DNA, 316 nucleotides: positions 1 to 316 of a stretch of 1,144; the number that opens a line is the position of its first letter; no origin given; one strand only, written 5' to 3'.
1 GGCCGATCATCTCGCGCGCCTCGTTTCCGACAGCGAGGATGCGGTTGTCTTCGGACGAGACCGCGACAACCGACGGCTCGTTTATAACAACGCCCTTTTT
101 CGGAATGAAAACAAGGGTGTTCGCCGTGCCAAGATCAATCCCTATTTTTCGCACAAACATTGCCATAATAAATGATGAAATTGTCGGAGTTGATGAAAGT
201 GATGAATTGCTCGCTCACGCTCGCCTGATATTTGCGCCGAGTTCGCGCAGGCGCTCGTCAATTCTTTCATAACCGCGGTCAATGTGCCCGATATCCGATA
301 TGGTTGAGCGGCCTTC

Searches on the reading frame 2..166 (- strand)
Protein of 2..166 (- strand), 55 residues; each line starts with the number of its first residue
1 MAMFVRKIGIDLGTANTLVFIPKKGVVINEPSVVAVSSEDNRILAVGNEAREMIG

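Call 7: search_protein_families(library=ncbifam, proteins=[window:2-166:-])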
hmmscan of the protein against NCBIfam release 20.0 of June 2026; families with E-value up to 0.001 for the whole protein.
window:2-166:- (55 aa): 3 families
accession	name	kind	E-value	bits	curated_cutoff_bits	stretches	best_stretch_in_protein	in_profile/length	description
NF010539.0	PRK13927.1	subfamily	1.2e-19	70.4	293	1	2-55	3-56/339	rod shape-determining protein MreB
NF010540.1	PRK13929.1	exception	9e-18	64.4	515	1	6-55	5-54/334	rod-share determining protein MreBH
TIGR00904.1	mreB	subfamily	1.1e-17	64.1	365.75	1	4-55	1-56/334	MreB/Mrl family cell shape determining protein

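Call 8: search_protein_families(library=pfam, proteins=[window:2-166:-])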
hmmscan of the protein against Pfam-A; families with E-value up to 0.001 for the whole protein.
window:2-166:- (55 aa): 1 family
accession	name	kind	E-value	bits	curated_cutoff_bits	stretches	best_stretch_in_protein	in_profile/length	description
PF06723.19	MreB_Mbl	-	4.7e-19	68.8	27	1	6-55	2-51/327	MreB/Mbl protein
